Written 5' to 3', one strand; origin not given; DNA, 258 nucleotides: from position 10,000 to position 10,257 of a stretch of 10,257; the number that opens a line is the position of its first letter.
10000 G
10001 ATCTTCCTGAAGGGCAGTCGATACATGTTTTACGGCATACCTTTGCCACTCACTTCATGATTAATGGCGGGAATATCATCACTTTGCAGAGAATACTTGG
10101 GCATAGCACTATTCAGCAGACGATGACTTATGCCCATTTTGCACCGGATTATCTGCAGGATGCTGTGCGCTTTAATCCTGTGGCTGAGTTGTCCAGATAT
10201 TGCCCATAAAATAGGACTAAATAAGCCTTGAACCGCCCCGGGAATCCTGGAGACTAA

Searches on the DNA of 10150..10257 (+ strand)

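Call 70: search_dna_similar(query=window:10150-10257:+, collection=ecoli_genomes, mode=near, max_rows=8)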
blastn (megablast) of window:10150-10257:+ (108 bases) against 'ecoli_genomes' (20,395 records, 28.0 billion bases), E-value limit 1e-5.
Records with a match: 862; places in all: 949; records where one place covers at least 80% of the query: 0.
Genomes with a match: 820 of 5426; with a place that covers at least 80% of the query: 0. Places per genome that has any: lowest 1, median 1, highest 5. On chromosomes: 289 places; on plasmids: 660.
Best place of each record, by identity: >=99% 375; 95-99% 456; 90-95% 31.
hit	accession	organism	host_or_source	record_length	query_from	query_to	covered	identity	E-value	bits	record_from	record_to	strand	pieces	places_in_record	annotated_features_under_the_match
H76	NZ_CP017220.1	Escherichia coli strain FAM21845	raw milk cheese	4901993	1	79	73%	100.0%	1e-32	147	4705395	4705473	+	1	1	phage integrase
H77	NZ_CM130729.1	Escherichia coli strain IAL7250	Homo sapiens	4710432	1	79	73%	100.0%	1e-32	147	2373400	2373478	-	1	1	phage integrase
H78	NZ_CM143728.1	Escherichia coli strain CFIAFB20190157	food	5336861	1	79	73%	100.0%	1e-32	147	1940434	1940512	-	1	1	phage integrase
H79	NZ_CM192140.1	Escherichia coli strain Ec-U9-2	Homo sapiens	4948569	1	79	73%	100.0%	1e-32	147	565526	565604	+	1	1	phage integrase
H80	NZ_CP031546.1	Escherichia coli strain cq9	pig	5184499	1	78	72%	100.0%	4e-32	145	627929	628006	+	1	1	phage integrase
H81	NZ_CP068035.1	Escherichia coli strain U90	swine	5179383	1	78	72%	100.0%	4e-32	145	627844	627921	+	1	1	phage integrase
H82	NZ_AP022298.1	Escherichia coli strain BEC1-S17-ESBL-09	-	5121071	1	78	72%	100.0%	4e-32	145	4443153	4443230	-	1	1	phage integrase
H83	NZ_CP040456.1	Escherichia coli strain UPEC132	Homo sapiens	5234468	1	78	72%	100.0%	4e-32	145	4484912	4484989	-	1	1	phage integrase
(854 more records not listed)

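Call 72: search_dna_similar(query=window:10226-10257:+, collection=plasmids, mode=near, max_rows=5, max_evalue=1)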
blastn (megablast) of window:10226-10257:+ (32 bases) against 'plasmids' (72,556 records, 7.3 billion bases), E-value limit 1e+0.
Records with a match: 2134; places in all: 4297; records where one place covers at least 80% of the query: 2134.
Best place of each record, by identity: >=99% 2115; 95-99% 19.
By first word of the organism name: Escherichia 1879; Shigella 148; Salmonella 48; Klebsiella 36; Enterobacter 13; Raoultella 2; Pantoea 2; Atlantibacter 1; Citrobacter 1; Proteus 1; and 3 more.
By predicted mobility (MOB-suite, as given by PLSDB): conjugative 1513; mobilizable 452; non-mobilizable 169.
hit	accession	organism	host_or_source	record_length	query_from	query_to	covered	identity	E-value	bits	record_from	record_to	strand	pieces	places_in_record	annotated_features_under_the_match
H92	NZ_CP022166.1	Escherichia coli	Homo sapiens,urine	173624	1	32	100%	100.0%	4e-8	60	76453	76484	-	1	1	none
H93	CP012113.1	Escherichia coli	Gallus gallus domesticus,peritoneal ...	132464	1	32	100%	100.0%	4e-8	60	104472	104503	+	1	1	none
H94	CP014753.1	Escherichia coli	Odocoileus virginianus,feces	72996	1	32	100%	100.0%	4e-8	60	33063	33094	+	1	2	none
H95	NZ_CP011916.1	Escherichia coli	Gallus gallus domesticus,peritoneal ...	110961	1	32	100%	100.0%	4e-8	60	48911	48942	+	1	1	none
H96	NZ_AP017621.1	Escherichia coli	Bos taurus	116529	1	32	100%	100.0%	4e-8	60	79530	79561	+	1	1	none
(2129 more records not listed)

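Call 73: get_annotated_region(hit=H93, flank=1600)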
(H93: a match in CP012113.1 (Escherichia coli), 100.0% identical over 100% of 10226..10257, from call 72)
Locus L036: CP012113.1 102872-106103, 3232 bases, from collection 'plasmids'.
description: Escherichia coli strain PSUO78 plasmid pPSUO78_1, complete sequence
organism: Escherichia coli (NCBI taxid 562)
taxonomy: Bacteria; Pseudomonadota; Gammaproteobacteria; Enterobacterales; Enterobacteriaceae; Escherichia; Escherichia coli
host: -; source: Gallus gallus domesticus,peritoneal cavity; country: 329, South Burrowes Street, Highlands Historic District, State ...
typing (MOB-suite, as given by PLSDB): conjugative; replicon IncFIB,IncFIC,rep_cluster_2244; relaxase MOBF,MOBF; mating-pair formation MPF_F
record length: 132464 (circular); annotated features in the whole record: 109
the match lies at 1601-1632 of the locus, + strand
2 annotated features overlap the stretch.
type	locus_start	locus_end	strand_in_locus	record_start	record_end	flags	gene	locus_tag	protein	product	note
CDS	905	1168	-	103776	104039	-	-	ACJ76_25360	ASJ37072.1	hypothetical protein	-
CDS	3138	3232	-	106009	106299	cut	-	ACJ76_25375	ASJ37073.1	transposase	-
